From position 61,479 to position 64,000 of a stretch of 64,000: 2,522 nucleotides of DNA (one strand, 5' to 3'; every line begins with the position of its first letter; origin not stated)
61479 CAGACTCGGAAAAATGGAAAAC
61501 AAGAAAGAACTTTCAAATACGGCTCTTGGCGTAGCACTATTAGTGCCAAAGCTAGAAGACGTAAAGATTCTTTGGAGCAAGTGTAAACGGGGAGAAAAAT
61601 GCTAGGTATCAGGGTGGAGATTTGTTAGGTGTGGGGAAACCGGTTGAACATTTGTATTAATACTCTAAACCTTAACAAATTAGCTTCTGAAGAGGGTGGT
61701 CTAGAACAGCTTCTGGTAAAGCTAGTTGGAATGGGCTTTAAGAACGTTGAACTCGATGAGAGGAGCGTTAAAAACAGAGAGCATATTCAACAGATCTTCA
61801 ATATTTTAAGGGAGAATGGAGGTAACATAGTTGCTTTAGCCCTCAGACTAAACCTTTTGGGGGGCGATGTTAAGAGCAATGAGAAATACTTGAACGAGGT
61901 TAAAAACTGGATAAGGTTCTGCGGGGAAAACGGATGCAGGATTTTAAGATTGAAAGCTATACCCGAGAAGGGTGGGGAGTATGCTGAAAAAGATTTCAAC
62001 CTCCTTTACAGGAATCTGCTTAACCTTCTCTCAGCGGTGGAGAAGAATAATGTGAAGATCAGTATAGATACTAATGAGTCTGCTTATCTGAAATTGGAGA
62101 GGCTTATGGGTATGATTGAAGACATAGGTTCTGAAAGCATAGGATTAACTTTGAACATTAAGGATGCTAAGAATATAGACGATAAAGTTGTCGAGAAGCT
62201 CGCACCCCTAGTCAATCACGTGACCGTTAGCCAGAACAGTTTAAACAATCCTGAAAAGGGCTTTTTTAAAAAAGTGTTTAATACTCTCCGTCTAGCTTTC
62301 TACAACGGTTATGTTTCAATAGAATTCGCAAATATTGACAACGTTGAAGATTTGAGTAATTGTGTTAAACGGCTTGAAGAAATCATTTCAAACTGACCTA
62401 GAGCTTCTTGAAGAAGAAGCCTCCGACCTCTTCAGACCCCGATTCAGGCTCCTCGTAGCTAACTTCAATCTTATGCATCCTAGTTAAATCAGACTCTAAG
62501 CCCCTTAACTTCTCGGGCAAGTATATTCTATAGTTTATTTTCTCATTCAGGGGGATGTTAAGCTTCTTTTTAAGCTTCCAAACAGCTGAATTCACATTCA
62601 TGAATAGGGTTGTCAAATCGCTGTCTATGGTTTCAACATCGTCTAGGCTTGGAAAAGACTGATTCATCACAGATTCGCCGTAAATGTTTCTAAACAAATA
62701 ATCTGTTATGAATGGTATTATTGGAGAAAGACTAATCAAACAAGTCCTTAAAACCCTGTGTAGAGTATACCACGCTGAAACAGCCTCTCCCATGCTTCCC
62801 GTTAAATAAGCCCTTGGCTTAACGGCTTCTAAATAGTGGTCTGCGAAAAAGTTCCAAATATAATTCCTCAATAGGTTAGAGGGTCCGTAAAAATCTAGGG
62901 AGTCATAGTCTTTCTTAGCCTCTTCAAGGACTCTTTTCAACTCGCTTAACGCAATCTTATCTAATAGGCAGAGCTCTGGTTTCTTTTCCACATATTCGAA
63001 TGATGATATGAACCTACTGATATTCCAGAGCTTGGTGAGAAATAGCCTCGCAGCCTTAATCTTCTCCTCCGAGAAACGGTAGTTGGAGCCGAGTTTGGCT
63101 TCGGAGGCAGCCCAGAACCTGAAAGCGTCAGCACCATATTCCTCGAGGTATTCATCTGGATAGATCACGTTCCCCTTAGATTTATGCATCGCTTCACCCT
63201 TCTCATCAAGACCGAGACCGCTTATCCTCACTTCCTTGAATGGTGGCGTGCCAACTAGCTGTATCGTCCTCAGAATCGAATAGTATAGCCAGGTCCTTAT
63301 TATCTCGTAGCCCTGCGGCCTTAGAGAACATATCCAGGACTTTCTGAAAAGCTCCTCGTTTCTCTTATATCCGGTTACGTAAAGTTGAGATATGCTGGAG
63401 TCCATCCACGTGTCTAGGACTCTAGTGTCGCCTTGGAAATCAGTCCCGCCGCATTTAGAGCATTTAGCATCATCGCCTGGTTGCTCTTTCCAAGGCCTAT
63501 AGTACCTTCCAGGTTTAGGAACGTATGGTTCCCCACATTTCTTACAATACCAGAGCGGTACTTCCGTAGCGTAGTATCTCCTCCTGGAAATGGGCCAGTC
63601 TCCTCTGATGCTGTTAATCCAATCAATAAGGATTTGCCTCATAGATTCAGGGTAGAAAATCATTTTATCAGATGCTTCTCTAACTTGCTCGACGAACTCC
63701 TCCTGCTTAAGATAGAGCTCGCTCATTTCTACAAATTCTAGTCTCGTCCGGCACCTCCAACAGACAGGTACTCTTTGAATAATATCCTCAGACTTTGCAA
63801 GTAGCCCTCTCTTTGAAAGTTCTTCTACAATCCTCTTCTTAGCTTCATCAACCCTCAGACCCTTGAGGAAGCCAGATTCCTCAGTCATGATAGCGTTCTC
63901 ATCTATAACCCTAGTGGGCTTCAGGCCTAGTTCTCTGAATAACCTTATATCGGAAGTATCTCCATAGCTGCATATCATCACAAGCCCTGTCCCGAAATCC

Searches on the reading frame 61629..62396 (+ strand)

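Call 52: search_protein_families(library=pfam, proteins=[window:61629-62396:+], max_evalue=0.00001)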
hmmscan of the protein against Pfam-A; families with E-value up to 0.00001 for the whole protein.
window:61629-62396:+ (255 aa): 1 family
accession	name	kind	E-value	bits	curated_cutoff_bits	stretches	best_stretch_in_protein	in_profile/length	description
PF01261.30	AP_endonuc_2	-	1e-13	52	31.1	1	34-235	6-235/249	Xylose isomerase-like TIM barrel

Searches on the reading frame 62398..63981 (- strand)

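Call 52: search_protein_families(library=pfam, proteins=[window:62398-63981:-], max_evalue=0.00001)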
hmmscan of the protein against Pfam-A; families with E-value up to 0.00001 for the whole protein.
window:62398-63981:- (527 aa): 3 families
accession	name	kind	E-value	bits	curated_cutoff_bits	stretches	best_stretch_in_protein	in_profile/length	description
PF00133.28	tRNA-synt_1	-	4.2e-37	128.3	22.7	1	47-302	142-412/414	tRNA synthetases class I (I, L, M and V)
PF08264.19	Anticodon_1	-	1.1e-27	97.2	25.1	1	341-482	1-144/148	Anticodon-binding domain of tRNA ligase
PF09334.17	tRNA-synt_1g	-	5.7e-10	38.9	20.1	0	188-309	244-372/391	tRNA synthetases class I (M)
